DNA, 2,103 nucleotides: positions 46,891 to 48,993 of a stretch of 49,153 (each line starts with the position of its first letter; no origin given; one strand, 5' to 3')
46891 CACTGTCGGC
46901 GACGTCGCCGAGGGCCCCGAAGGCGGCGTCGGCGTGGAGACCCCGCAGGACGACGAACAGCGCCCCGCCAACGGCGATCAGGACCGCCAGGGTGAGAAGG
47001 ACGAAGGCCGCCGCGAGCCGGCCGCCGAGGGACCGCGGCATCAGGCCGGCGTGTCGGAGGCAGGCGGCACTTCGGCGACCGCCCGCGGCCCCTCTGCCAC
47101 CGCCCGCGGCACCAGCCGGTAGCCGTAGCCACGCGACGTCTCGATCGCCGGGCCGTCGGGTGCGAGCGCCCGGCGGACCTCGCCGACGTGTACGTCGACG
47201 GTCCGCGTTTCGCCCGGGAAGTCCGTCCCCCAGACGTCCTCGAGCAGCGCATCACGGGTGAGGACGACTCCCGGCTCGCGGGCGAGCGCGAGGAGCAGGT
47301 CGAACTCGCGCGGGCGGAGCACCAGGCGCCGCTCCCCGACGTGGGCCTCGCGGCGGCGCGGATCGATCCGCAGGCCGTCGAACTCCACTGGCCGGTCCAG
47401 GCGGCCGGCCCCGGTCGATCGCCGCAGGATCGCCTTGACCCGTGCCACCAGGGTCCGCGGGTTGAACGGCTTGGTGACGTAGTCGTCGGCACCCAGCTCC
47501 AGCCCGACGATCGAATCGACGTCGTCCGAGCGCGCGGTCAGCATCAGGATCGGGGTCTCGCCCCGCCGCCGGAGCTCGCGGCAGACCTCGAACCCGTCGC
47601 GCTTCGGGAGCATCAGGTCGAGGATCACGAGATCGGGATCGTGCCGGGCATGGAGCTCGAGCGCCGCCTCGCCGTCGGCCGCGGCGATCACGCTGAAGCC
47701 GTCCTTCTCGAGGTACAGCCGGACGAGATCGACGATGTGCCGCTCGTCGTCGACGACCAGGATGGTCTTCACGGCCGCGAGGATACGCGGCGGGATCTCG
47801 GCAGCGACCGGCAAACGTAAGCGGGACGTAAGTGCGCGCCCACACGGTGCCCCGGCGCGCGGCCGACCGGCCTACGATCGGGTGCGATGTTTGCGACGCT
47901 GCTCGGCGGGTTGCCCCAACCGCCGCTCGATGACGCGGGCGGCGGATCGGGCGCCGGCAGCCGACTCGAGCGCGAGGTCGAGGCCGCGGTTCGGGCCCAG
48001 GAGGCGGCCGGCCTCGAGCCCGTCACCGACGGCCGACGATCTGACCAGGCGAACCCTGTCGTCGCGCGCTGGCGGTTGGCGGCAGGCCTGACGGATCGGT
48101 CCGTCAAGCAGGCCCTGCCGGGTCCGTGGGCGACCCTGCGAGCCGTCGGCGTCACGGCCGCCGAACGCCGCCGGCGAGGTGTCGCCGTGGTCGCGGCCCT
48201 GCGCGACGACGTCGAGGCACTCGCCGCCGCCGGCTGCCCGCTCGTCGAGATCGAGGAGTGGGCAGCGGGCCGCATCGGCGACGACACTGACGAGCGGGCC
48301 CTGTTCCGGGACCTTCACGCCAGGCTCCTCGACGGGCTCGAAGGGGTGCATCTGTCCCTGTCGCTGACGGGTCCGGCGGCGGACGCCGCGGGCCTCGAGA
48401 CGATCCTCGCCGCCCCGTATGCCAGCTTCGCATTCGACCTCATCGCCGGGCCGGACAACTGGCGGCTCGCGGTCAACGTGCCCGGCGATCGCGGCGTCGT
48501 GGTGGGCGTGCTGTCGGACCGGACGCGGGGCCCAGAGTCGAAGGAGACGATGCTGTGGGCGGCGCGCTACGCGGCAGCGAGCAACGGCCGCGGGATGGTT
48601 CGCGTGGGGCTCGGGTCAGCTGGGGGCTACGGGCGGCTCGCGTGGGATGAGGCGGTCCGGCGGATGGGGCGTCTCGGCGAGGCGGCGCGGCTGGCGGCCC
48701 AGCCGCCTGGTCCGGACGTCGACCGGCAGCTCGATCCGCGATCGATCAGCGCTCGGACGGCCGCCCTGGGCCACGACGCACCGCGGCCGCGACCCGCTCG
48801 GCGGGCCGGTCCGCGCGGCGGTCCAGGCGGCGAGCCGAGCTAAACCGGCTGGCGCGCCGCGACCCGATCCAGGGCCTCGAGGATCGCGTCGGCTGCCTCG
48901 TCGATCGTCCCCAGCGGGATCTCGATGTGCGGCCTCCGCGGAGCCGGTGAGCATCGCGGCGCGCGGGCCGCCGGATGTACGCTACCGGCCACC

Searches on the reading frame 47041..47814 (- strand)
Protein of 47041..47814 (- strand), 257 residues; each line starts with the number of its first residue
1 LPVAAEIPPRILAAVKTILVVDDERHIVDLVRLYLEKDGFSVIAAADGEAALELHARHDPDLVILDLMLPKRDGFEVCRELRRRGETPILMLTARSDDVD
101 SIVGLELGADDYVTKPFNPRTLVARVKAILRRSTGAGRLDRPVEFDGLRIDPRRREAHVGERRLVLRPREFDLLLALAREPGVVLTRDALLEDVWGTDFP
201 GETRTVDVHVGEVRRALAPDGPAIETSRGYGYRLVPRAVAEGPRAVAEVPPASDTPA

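Call 31: search_protein_families(library=pfam, proteins=[window:47041-47814:-], max_evalue=0.0001)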
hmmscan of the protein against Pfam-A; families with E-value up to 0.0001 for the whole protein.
window:47041-47814:- (257 aa): 2 families
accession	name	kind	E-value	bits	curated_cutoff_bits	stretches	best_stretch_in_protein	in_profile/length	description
PF00072.30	Response_reg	-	3.6e-33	114.5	30.2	1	18-127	1-111/111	Response regulator receiver domain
PF00486.34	Trans_reg_C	-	9.6e-23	80.5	26.2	1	163-234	3-77/77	Transcriptional regulatory protein, C terminal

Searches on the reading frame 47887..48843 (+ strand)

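Call 31: search_protein_families(library=pfam, proteins=[window:47887-48843:+], max_evalue=0.0001)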
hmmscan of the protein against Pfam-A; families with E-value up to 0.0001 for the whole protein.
window:47887-48843:+ (318 aa): 1 family
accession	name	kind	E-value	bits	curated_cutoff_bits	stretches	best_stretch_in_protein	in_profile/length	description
PF01717.24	Meth_synt_2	-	3.5e-06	27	21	1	52-127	102-178/324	Cobalamin-independent synthase, Catalytic domain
